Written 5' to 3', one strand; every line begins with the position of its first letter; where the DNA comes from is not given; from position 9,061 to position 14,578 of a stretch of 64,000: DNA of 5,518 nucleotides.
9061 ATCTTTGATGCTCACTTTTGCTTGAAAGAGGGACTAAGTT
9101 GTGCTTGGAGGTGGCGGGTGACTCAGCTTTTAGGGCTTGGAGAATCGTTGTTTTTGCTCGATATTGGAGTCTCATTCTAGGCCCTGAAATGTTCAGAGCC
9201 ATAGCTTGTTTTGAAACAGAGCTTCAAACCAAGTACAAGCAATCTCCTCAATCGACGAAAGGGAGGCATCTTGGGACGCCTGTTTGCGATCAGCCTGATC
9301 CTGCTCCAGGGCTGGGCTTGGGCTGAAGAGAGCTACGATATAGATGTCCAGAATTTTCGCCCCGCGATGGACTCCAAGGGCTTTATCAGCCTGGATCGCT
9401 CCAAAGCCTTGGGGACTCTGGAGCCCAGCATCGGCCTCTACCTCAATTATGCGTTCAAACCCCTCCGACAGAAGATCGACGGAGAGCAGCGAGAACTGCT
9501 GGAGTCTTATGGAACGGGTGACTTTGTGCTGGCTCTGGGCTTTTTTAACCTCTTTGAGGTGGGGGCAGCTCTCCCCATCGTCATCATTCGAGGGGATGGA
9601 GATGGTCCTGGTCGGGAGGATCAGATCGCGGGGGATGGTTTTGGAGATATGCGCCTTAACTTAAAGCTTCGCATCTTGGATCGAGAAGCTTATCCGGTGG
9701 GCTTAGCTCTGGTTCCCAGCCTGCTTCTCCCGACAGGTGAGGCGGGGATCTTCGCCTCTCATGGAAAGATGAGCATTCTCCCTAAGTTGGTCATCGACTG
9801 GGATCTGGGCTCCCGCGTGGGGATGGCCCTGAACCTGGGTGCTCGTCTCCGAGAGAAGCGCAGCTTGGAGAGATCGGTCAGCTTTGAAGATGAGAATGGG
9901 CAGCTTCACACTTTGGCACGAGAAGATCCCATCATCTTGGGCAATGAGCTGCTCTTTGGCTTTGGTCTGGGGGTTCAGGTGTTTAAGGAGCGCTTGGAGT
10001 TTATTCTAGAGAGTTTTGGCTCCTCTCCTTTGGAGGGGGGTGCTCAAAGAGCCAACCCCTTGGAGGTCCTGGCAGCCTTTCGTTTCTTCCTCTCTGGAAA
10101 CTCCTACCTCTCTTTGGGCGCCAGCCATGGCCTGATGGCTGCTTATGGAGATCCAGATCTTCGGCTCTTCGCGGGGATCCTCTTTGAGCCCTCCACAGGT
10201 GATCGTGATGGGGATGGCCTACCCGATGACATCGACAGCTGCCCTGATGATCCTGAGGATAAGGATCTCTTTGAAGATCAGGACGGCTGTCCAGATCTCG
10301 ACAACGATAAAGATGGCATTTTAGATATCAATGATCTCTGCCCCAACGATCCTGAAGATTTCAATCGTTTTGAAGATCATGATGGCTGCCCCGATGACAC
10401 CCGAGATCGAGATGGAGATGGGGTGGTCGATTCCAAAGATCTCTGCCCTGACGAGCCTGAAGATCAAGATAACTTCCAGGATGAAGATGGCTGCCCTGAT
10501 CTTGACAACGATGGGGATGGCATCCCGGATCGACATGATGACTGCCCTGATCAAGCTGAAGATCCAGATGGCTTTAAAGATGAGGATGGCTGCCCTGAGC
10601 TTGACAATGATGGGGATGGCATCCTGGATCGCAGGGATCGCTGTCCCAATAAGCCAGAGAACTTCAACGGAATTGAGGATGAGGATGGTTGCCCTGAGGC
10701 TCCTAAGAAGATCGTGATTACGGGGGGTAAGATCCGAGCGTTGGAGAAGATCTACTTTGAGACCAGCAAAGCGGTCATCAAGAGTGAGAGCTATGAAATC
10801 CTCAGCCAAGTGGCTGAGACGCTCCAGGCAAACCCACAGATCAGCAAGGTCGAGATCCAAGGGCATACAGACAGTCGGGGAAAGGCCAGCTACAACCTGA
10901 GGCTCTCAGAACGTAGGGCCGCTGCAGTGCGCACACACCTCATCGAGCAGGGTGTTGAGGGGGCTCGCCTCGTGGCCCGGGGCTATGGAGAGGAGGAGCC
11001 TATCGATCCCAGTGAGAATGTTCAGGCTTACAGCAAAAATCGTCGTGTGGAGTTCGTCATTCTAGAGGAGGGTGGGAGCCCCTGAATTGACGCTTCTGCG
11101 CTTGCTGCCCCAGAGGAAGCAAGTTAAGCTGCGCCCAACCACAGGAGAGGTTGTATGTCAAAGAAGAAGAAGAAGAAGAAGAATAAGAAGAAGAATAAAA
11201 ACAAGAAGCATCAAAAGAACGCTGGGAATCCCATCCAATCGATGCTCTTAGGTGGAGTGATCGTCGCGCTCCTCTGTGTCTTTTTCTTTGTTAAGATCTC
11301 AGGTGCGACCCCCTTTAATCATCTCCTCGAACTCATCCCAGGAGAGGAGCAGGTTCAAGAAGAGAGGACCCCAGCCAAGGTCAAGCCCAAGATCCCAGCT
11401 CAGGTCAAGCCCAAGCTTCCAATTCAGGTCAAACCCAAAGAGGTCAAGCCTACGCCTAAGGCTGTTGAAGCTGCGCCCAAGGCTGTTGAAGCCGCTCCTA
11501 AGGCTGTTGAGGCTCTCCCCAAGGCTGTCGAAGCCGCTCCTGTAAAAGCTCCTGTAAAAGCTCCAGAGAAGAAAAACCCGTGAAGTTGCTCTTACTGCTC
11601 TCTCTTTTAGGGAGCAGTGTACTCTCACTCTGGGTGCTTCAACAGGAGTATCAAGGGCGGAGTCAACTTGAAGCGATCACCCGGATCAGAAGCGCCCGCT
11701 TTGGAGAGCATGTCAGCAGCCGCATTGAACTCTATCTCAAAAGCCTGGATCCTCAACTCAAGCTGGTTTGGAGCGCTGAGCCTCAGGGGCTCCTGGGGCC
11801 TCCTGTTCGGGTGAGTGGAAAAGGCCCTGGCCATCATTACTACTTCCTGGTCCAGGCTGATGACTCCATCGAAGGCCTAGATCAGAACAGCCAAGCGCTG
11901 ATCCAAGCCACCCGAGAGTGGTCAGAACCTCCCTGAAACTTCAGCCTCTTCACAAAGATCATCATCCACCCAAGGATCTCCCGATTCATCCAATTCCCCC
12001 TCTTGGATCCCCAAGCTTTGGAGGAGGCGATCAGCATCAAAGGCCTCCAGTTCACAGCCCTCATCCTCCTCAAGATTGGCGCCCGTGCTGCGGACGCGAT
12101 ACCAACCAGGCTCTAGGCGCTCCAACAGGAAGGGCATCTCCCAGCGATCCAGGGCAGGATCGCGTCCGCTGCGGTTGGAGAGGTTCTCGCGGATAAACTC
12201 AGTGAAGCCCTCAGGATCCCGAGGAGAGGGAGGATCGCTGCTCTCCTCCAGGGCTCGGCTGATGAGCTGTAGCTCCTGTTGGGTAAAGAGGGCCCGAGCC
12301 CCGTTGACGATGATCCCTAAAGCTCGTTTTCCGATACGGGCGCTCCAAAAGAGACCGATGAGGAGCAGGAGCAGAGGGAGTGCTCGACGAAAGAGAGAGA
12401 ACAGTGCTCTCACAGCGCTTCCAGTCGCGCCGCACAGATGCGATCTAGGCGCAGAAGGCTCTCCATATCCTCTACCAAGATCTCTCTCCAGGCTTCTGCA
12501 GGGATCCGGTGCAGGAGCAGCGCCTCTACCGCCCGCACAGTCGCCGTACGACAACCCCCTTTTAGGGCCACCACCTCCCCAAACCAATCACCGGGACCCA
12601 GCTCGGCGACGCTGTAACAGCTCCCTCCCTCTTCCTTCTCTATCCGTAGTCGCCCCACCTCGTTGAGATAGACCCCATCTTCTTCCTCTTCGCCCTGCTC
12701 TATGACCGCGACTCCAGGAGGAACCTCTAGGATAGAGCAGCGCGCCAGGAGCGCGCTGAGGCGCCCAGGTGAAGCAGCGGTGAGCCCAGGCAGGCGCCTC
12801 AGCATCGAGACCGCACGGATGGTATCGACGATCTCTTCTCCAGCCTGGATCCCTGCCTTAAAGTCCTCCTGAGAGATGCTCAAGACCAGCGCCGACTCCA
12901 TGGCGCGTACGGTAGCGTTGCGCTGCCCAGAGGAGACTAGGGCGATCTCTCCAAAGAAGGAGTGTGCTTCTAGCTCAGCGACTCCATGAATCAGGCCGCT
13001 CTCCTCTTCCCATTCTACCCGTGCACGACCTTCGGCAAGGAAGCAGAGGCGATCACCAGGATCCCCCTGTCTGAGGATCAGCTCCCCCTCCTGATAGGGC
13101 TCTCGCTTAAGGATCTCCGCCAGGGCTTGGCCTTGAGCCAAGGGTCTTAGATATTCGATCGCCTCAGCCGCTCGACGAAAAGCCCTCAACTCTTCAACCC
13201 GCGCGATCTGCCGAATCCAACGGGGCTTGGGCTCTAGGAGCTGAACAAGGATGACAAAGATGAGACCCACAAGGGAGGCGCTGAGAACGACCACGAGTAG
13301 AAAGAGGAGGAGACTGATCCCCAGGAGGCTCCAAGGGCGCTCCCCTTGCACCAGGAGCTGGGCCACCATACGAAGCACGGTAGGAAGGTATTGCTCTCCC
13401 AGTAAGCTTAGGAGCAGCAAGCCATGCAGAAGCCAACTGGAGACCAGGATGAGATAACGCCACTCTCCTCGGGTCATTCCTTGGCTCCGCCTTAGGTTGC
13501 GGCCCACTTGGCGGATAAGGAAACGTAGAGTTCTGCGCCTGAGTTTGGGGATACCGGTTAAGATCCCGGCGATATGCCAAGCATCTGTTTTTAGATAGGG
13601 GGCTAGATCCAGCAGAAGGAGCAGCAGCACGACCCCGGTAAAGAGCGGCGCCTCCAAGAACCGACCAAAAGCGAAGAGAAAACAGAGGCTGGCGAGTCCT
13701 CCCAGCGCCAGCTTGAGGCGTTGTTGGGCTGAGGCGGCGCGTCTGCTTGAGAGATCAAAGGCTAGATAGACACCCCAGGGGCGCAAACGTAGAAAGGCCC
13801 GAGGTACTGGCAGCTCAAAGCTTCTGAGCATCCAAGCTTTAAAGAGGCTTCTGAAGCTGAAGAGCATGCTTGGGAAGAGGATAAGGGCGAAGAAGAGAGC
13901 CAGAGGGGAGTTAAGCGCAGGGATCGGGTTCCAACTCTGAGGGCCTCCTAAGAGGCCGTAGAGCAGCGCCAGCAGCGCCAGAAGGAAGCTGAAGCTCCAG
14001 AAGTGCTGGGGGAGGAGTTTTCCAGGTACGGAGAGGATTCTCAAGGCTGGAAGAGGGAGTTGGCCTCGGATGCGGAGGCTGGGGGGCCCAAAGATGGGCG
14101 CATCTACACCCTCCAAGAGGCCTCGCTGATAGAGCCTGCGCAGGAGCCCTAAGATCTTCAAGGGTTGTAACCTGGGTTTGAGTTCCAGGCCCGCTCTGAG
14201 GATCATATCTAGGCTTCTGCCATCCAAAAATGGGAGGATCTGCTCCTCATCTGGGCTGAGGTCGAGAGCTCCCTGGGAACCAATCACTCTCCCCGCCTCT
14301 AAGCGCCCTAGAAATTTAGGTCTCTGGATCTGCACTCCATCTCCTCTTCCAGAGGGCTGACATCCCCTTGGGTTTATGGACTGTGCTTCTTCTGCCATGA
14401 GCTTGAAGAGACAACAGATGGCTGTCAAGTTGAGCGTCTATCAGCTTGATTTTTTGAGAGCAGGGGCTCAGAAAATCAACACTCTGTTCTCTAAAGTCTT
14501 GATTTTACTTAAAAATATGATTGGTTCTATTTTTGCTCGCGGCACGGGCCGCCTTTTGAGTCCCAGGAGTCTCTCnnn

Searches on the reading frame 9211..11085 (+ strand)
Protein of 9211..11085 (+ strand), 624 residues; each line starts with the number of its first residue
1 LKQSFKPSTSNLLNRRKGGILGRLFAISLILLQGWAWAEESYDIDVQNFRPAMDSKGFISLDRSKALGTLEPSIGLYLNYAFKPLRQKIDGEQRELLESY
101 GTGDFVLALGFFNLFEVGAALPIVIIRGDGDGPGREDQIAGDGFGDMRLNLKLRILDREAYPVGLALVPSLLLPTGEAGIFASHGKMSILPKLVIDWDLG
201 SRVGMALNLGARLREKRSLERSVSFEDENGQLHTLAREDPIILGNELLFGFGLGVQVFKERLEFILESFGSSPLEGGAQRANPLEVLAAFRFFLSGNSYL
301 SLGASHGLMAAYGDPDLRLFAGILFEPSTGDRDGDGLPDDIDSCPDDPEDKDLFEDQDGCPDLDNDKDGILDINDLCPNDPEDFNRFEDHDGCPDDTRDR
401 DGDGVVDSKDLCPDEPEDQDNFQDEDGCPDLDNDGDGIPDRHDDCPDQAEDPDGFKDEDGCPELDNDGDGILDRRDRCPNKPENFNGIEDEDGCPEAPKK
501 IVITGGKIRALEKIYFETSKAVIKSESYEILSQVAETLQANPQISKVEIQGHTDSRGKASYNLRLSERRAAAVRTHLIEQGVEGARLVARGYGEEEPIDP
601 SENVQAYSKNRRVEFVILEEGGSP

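Call 27: search_protein_families(library=pfam, proteins=[window:9211-11085:+], max_evalue=0.00001)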
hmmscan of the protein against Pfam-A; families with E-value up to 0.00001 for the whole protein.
window:9211-11085:+ (624 aa): 2 families
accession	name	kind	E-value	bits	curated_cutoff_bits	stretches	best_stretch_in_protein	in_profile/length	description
PF00691.25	OmpA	-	4.8e-22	78.6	27.2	1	515-611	1-98/98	OmpA family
PF02412.23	TSP_3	-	6.4e-07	29.4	25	0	459-483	10-33/36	Thrombospondin type 3 repeat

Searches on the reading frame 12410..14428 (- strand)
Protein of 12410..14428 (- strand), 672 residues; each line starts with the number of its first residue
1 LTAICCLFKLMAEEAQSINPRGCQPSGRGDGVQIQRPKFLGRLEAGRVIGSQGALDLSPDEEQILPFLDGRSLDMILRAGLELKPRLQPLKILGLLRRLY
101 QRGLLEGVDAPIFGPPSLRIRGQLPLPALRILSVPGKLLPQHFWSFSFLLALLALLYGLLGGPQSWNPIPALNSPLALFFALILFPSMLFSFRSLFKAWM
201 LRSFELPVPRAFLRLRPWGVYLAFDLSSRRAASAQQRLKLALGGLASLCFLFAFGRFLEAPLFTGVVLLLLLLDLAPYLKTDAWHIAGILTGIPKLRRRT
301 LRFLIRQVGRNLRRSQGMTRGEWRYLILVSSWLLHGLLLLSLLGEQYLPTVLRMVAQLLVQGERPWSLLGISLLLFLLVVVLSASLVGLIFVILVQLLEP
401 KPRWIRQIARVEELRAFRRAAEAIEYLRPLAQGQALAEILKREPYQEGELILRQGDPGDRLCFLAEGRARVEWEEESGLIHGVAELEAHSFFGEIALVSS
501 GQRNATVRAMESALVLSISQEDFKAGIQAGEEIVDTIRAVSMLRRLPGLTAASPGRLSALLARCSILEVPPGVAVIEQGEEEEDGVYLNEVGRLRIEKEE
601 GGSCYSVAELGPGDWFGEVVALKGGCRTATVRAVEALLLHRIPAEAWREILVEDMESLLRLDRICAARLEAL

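Call 27: search_protein_families(library=pfam, proteins=[window:12410-14428:-], max_evalue=0.00001)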
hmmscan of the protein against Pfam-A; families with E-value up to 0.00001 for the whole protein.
window:12410-14428:- (672 aa): 1 family
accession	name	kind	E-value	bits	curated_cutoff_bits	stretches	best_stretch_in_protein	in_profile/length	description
PF00027.35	cNMP_binding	-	2.9e-34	117.3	27.5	2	443-527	2-86/89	Cyclic nucleotide-binding domain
